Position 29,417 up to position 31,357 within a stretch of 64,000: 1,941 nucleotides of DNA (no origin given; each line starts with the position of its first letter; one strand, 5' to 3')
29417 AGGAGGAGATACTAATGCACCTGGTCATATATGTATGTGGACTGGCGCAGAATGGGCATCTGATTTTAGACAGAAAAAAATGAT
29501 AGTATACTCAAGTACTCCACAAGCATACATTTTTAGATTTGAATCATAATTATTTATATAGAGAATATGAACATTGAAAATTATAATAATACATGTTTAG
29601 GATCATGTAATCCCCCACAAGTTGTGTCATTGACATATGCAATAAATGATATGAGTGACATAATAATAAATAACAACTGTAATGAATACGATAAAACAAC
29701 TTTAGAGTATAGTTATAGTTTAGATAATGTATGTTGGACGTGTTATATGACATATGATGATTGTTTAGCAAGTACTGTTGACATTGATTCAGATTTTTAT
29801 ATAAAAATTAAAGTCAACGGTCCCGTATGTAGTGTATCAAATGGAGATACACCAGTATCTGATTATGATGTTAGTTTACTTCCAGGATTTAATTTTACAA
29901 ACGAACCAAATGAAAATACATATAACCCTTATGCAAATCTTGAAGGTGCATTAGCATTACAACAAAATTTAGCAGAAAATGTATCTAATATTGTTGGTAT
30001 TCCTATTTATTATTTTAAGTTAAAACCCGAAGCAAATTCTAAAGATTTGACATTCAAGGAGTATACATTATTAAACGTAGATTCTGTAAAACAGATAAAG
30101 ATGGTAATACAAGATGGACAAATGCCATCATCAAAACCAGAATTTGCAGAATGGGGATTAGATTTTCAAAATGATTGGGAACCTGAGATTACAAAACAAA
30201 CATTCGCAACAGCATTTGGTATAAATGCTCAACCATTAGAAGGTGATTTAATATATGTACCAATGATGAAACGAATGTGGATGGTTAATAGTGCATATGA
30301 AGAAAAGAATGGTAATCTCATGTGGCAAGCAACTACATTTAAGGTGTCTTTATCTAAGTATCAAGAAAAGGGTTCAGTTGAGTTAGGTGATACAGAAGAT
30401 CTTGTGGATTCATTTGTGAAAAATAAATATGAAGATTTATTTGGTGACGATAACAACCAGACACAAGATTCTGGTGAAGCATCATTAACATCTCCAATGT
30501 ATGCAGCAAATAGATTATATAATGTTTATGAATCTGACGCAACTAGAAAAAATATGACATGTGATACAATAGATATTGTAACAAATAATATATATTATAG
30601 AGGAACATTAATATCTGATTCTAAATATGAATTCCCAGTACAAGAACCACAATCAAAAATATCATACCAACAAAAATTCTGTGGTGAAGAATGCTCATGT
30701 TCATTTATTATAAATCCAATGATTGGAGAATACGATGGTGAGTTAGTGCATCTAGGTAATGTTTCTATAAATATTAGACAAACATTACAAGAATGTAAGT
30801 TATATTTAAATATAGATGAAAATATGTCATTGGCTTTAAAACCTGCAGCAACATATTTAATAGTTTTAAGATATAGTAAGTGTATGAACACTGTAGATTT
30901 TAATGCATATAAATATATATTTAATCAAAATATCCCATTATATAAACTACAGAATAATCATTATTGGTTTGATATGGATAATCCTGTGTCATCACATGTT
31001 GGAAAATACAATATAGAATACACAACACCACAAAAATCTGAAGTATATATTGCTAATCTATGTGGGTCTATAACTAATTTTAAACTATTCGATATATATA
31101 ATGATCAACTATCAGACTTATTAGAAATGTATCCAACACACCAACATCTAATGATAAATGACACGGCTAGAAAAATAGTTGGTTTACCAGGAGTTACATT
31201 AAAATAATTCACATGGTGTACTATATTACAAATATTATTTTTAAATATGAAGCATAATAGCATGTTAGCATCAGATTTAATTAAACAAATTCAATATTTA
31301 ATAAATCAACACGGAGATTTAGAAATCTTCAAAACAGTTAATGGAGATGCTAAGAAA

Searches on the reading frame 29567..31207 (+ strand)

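Call 23: search_protein_families(library=phrogs, proteins=[window:29567-31207:+], max_evalue=0.001)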
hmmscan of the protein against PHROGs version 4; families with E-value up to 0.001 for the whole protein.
window:29567-31207:+ (546 aa): 2 families
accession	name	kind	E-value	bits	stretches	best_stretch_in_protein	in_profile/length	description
phrog_679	-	connector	5.4e-13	50.2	1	115-270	10-166/251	head closure Hc2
phrog_460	-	connector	0.0009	19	0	118-242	15-148/385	head closure Hc2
